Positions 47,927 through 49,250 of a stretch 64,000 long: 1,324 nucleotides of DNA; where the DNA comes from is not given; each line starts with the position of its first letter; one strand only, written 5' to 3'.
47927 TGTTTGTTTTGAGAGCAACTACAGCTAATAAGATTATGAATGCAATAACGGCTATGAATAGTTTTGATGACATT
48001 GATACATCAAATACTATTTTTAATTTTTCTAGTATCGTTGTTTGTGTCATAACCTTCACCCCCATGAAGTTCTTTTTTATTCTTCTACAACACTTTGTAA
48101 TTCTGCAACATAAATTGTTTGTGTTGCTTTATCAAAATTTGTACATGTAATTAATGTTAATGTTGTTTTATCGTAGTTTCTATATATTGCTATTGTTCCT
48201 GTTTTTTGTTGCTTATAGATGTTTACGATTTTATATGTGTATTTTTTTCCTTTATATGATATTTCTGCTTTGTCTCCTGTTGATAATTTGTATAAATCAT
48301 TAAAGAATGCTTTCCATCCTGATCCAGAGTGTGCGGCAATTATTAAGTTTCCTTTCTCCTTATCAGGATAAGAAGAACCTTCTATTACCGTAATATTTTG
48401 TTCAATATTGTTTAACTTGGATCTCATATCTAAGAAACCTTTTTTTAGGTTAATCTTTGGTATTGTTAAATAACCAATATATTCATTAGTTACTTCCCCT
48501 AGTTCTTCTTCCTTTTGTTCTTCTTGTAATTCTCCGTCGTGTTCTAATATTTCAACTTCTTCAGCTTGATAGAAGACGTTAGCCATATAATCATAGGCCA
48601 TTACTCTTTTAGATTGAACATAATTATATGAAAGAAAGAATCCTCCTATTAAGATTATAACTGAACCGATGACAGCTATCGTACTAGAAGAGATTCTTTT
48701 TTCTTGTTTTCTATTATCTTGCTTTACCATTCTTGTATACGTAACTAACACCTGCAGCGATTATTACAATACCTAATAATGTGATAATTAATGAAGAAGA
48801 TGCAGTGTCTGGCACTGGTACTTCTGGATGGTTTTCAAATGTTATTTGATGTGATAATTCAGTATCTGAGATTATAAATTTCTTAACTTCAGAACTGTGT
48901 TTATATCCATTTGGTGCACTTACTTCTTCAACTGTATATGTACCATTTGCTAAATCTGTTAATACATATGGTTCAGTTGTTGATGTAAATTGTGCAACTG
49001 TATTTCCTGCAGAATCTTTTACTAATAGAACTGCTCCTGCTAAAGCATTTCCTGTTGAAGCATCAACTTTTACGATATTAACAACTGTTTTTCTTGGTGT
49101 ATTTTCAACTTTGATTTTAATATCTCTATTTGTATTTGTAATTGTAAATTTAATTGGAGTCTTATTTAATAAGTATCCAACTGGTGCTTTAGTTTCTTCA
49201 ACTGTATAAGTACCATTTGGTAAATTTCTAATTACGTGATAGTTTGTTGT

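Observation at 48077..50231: Thioester-domain adhesin with non-canonical VPDTA sorting motif, paired with a sortase that appears to lack the conserved Arg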

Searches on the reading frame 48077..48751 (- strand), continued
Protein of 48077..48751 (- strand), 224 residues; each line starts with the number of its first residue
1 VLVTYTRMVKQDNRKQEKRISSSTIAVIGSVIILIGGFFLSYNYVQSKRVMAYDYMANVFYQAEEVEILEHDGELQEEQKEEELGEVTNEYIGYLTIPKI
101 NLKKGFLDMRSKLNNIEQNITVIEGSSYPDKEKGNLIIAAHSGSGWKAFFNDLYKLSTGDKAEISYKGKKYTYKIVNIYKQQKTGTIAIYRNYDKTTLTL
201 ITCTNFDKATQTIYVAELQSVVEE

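Call 57: list_cluster_members(proteins=[P0244, P0247, P0254, P0265, P0277, P0294, P0325, P0337, P0352, P0390])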
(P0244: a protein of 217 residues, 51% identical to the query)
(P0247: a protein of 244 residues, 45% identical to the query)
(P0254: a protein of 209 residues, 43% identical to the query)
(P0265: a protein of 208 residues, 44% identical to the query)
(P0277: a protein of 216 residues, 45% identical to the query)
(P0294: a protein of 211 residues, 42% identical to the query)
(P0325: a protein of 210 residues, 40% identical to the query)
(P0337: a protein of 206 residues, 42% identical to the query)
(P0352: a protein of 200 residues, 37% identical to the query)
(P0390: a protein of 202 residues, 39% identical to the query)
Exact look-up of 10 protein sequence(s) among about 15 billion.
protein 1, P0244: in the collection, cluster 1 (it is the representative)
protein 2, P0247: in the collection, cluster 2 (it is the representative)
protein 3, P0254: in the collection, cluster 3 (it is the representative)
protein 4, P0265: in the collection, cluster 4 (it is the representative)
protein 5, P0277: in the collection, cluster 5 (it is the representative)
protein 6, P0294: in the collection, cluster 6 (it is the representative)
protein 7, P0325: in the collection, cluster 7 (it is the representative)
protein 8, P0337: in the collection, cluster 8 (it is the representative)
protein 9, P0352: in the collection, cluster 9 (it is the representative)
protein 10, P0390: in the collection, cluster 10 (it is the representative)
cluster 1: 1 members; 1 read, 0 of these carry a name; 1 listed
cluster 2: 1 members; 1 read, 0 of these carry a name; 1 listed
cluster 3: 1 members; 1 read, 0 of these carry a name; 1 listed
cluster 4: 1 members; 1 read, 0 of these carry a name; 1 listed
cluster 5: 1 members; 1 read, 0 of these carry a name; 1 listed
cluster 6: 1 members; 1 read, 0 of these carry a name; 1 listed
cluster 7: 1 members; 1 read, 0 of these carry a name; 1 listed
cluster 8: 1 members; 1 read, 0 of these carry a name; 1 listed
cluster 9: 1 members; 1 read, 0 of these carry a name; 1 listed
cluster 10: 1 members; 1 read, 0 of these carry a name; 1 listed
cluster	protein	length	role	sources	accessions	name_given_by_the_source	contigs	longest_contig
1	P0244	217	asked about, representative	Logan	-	-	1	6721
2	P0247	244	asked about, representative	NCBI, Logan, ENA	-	-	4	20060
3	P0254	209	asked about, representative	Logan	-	-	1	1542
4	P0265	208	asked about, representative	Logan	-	-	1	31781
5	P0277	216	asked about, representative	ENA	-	-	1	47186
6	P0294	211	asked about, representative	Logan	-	-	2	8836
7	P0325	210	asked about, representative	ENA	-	-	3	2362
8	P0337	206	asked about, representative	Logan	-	-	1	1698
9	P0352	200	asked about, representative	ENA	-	-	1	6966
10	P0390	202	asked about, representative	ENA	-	-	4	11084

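Call 58: find_homologous_proteins(query=A2, max_evalue=0.00001)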
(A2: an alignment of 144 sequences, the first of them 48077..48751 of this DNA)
Query A2 (144 sequences) (224 aa, profile of the alignment): 3277 proteins with E <= 0.00001 among 8000 candidates; the best 120 are listed.
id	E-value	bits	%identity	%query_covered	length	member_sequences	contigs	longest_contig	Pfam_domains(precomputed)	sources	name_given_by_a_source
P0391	4.6e-75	270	66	93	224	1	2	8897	PF04203.19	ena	-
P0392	8.3e-75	269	67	93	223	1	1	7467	PF04203.19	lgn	-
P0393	9.5e-75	269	66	93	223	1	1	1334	PF04203.19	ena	-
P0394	9.9e-75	269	66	93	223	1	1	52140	PF04203.19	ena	-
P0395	1.0e-74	269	67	93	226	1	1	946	PF04203.19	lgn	-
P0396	1.0e-74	269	67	93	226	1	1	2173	PF04203.19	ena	-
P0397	1.0e-74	269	66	93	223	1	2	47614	PF04203.19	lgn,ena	-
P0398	1.3e-74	268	66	93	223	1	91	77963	PF04203.19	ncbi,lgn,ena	-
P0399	1.3e-74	268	66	93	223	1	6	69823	PF04203.19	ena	-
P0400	1.4e-74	268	66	93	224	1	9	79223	PF04203.19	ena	-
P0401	1.5e-74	268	62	97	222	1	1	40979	PF04203.19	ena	-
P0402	1.7e-74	268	67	93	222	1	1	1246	PF04203.19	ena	-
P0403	1.7e-74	268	66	93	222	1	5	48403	PF04203.19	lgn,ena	-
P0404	1.8e-74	268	66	93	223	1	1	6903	PF04203.19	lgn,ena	-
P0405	1.9e-74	268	60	97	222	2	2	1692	PF04203.19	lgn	-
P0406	1.9e-74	268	66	93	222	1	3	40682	PF04203.19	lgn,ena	-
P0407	2.0e-74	268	66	93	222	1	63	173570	PF04203.19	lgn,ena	-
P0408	2.1e-74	268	51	81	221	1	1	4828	PF04203.19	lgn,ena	-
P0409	2.1e-74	268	66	93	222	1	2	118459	PF04203.19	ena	-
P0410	2.1e-74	268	66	93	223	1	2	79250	PF04203.19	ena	-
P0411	2.1e-74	268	67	93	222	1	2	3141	PF04203.19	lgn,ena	-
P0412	2.1e-74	268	66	93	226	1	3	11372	PF04203.19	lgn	-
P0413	2.2e-74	268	66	93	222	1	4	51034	PF04203.19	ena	-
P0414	2.2e-74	268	66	93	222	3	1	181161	PF04203.19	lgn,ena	-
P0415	2.2e-74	268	65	93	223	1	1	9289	PF04203.19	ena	-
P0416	2.2e-74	268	65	93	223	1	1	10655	PF04203.19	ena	-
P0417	2.2e-74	267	66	93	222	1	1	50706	PF04203.19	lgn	-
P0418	2.3e-74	267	66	93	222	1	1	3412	PF04203.19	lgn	-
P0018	2.3e-74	267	95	97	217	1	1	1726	PF04203.19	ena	-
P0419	2.3e-74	267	67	93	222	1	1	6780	PF04203.19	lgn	-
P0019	2.3e-74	267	95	97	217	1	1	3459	PF04203.19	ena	-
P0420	2.3e-74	267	67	93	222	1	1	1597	PF04203.19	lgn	-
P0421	2.5e-74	267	66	93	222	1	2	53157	PF04203.19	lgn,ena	-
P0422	2.8e-74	267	63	97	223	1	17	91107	PF04203.19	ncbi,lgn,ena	-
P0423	2.9e-74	267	66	93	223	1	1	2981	PF04203.19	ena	-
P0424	3.0e-74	267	66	93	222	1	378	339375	PF04203.19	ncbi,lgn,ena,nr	ncbi:MAG TPA: sortase [Candidatus Faecimonas intestinavium]|nr:sortase [Bacilli bacterium] HIT23975.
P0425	3.1e-74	267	66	93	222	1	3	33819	PF04203.19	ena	-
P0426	3.1e-74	267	67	93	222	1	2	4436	PF04203.19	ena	-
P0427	3.2e-74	267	67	93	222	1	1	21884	PF04203.19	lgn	-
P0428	3.2e-74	267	66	93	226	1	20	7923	PF04203.19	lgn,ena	-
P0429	3.2e-74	267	66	93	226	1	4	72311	PF04203.19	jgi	jgi:LPXTG-site transpeptidase (sortase) family protein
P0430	3.2e-74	267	66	93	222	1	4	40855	PF04203.19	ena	-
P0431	3.2e-74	267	66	93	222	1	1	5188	PF04203.19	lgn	-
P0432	3.5e-74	267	48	79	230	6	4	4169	PF04203.19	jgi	-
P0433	3.5e-74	267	66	93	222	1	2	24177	PF04203.19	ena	-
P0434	3.6e-74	267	63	97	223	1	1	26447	PF04203.19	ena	-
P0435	3.9e-74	267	67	93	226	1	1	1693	PF04203.19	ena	-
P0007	4.1e-74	267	98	97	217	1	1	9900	PF04203.19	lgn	-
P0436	4.1e-74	267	66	92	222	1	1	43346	PF04203.19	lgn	-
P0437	4.3e-74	267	66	93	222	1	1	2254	PF04203.19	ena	-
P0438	4.5e-74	266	66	93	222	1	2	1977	PF04203.19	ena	-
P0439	4.6e-74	266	66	93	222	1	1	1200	PF04203.19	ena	-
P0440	4.8e-74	266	65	93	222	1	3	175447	PF04203.19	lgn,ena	-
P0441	4.8e-74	266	66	93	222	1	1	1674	PF04203.19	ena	-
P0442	5.0e-74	266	64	93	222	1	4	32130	PF04203.19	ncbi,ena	-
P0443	5.1e-74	266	64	96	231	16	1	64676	PF04203.19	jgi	-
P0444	5.5e-74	266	66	93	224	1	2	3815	PF04203.19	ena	-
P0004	5.8e-74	266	100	97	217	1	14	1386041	PF04203.19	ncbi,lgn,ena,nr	ncbi:MAG: sortase [Bacilli bacterium]|nr:sortase [Bacilli bacterium]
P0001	6.2e-74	266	100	100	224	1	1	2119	PF04203.19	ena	-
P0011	6.2e-74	266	97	97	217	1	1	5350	PF04203.19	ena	-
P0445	6.2e-74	266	65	93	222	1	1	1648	PF04203.19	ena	-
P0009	6.3e-74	266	98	97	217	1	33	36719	PF04203.19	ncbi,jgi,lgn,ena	jgi:LPXTG-site transpeptidase (sortase) family protein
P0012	6.6e-74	266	97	97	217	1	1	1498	PF04203.19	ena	-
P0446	6.7e-74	266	50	80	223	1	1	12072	PF04203.19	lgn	-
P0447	6.7e-74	266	65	93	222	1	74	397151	PF04203.19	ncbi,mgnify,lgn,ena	mgnify:FL=1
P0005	6.8e-74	266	100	97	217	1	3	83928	PF04203.19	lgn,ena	-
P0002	6.8e-74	266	98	100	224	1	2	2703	PF04203.19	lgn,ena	-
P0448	7.2e-74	266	65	93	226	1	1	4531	PF04203.19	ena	-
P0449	7.2e-74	266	65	93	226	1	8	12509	PF04203.19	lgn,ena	-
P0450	7.2e-74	266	65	93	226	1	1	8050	PF04203.19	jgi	-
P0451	7.3e-74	266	65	93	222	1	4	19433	PF04203.19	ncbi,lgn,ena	-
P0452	7.7e-74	266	66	93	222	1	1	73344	PF04203.19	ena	-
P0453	7.8e-74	266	47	91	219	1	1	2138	PF04203.19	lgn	-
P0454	7.9e-74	266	66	93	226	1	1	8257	PF04203.19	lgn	-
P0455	8.4e-74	266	66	93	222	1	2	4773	PF04203.19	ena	-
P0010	9.4e-74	265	97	98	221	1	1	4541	PF04203.19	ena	-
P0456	9.6e-74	265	65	93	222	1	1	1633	PF04203.19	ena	-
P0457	9.8e-74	265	65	93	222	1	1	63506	PF04203.19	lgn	-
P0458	1.0e-73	265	65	93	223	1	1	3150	PF04203.19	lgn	-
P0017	1.0e-73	265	97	97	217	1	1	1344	PF04203.19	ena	-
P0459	1.0e-73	265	66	93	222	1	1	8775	PF04203.19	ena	-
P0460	1.1e-73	265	66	93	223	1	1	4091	PF04203.19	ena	-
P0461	1.1e-73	265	66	93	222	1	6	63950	PF04203.19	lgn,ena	-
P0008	1.1e-73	265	98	97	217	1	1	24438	PF04203.19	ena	-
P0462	1.1e-73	265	46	91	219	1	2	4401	PF04203.19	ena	-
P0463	1.2e-73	265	66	93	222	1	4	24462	PF04203.19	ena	-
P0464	1.2e-73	265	62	88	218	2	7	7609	PF04203.19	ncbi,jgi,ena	jgi:LPXTG-site transpeptidase (sortase) family protein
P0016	1.2e-73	265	98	96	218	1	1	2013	PF04203.19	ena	-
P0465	1.3e-73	265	66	93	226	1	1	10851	PF04203.19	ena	-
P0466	1.3e-73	265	66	93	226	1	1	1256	PF04203.19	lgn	-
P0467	1.3e-73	265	65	97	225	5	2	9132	PF04203.19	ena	-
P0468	1.3e-73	265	64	88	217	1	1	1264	PF04203.19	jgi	-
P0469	1.3e-73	265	62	97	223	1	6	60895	PF04203.19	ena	-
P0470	1.3e-73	265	65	88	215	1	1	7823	PF04203.19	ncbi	-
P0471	1.3e-73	265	66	93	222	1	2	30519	PF04203.19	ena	-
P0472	1.3e-73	265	63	93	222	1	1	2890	PF04203.19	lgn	-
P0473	1.5e-73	265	64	96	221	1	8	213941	PF04203.19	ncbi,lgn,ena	-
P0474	1.6e-73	265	64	88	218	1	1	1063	PF04203.19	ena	-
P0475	1.7e-73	265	62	92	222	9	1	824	PF04203.19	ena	-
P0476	1.7e-73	265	59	97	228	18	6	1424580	PF04203.19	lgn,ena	-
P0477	1.7e-73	265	63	93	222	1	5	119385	PF04203.19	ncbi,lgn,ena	-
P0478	1.7e-73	265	64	98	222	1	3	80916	PF04203.19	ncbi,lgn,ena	-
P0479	1.8e-73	265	66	93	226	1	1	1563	PF04203.19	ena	-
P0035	1.8e-73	265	89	97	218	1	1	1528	PF04203.19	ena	-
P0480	1.8e-73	265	66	93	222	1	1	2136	PF04203.19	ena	-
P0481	1.8e-73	265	62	97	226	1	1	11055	PF04203.19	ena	-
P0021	1.9e-73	264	91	96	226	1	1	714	PF04203.19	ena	-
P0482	1.9e-73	264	43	94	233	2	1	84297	PF04203.19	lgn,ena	-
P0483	1.9e-73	264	63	97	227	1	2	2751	PF04203.19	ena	-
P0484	1.9e-73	264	65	93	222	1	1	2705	PF04203.19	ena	-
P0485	1.9e-73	264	64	97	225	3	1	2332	PF04203.19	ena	-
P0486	1.9e-73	264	64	96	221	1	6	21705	PF04203.19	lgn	-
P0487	1.9e-73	264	64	97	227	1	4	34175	PF04203.19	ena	-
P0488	2.0e-73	264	63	97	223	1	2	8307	PF04203.19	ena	-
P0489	2.0e-73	264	63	97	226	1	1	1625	PF04203.19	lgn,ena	-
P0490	2.0e-73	264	63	97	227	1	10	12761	PF04203.19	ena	-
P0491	2.3e-73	264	66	93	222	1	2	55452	PF04203.19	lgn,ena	-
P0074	2.3e-73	264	85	97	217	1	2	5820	PF04203.19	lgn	-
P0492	2.3e-73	264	64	97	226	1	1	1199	PF04203.19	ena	-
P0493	2.4e-73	264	43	97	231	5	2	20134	PF04203.19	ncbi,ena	-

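Call 67: search_protein_families(library=pfam, proteins=[L069:12984-13964:+, L025:14530-15540:+, L087:4645-5538:+, L081:2797-3591:+], max_evalue=0.01)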
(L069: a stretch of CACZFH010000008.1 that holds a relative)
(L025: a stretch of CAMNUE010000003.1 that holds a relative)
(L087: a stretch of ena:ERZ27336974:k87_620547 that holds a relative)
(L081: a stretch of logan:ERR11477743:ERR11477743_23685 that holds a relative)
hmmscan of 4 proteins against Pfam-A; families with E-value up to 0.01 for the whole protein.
L069:12984-13964:+ (326 aa): 0 families

L025:14530-15540:+ (336 aa): 0 families

L087:4645-5538:+ (297 aa): 1 family
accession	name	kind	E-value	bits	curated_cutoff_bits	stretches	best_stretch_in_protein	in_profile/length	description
PF08341.16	TED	-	0.00024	21.9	22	1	60-124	1-70/102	Thioester domain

L081:2797-3591:+ (264 aa): 3 families
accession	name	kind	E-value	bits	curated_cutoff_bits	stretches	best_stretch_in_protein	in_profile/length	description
PF17802.7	SpaA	-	1.4e-15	57.6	23.1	2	31-91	3-67/91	Prealbumin-like fold domain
PF17210.9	SdrD_B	-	0.006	17.2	29.7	0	41-90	21-72/112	SdrD B-like domain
PF07495.19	Y_Y_Y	-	0.0089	16.3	26.6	0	59-80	18-42/65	Y_Y_Y domain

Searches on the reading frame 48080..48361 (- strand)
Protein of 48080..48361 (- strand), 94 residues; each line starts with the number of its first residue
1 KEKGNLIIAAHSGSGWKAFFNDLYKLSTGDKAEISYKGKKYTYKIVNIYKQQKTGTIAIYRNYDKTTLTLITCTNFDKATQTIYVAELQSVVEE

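Call 43: search_solved_structures(query=window:48080-48361:-, max_evalue=1, show_alignments=5)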
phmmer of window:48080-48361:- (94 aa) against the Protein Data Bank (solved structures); distinct sequences matched with E-value up to 1: 36.
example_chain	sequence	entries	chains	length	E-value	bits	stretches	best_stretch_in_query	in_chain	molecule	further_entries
4d70_A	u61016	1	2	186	1.4e-07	34.8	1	2-79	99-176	SORTASE FAMILY PROTEIN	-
8gmx_A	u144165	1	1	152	9.6e-07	32.1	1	5-76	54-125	Class C sortase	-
3rcc_A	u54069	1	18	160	8.1e-05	26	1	14-90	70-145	Sortase SrtA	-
7s56_A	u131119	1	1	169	8.2e-05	26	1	14-90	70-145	Class A sortase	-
8t28_A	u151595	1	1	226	0.00014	25.2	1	6-82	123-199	Class C sortase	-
24rr_A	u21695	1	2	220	0.00019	24.8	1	6-76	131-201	Ebp pilus assembly class C sortase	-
2kw8_A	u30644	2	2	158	0.0002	24.7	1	3-81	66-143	LPXTG-site transpeptidase family protein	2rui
7f87_A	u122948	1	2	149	0.00021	24.6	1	3-91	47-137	Class A sortase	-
7cfj_A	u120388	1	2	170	0.0003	24.2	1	3-91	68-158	Class A sortase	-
4d7w_A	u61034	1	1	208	0.00035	23.9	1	6-83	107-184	SORTASE FAMILY PROTEIN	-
8gr6_A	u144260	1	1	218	0.00054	23.4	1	6-77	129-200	Sortase-like protein, putative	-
7s54_A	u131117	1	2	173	0.001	22.4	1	14-79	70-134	Class A sortase, sortase A chimera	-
2ln7_A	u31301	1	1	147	0.0026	21.2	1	18-78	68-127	LPXTG-site transpeptidase family protein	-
2xwg_A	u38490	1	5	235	0.0052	20.2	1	7-80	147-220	SORTASE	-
5hu4_A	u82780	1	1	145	0.0066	19.9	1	3-89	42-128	Cysteine protease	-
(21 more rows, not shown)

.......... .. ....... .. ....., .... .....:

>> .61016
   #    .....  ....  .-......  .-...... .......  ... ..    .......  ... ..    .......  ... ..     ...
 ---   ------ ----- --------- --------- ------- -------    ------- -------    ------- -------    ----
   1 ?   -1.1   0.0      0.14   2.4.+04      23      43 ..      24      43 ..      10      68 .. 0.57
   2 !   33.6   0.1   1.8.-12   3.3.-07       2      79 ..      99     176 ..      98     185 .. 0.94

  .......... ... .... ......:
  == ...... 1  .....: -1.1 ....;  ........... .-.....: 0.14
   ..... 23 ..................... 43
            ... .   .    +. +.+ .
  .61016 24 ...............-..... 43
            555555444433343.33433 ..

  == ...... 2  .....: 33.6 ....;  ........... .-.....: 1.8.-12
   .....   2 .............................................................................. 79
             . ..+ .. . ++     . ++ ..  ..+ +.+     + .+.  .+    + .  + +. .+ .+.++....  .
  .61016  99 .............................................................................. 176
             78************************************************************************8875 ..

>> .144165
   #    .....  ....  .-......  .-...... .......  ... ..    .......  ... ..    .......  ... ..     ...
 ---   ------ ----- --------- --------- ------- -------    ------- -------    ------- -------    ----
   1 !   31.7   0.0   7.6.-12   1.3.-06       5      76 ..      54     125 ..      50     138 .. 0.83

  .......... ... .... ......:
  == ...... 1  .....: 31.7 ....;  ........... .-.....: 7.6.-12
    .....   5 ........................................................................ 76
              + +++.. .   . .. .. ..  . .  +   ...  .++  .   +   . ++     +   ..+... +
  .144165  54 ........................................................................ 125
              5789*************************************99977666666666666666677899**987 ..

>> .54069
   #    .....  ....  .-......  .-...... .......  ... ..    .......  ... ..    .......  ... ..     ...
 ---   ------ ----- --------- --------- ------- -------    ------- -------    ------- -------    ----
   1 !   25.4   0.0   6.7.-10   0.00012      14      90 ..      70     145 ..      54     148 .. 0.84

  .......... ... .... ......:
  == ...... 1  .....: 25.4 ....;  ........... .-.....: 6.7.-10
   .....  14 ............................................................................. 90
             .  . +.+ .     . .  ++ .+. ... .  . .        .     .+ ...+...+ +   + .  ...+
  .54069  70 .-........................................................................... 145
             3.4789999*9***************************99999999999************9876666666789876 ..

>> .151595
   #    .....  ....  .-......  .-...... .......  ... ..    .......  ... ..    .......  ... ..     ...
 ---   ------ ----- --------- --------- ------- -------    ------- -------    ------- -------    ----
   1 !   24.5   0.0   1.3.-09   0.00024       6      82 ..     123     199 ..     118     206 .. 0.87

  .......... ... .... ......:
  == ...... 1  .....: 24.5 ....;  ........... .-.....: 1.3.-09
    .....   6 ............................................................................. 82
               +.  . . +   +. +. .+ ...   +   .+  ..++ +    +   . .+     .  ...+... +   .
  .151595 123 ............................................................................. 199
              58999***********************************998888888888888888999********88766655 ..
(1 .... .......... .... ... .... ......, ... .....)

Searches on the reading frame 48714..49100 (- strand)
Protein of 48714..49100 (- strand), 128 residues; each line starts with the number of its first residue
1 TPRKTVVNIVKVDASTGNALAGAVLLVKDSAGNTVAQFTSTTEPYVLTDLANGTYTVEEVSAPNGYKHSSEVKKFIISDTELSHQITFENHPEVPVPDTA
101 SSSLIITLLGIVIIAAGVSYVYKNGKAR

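Call 67: search_protein_families(library=pfam, proteins=[window:48714-49100:-], max_evalue=0.01)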
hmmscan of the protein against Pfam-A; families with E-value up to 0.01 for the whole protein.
window:48714-49100:- (128 aa): 3 families
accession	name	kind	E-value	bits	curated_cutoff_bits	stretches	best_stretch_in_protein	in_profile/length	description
PF17802.7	SpaA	-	2.2e-16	60.2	23.1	1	7-90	3-89/91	Prealbumin-like fold domain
PF13620.12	CarboxypepD_reg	-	0.00026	21.7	32.3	1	12-69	6-63/82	Carboxypeptidase regulatory-like domain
PF17210.9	SdrD_B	-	0.0009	19.9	29.7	1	18-71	22-75/112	SdrD B-like domain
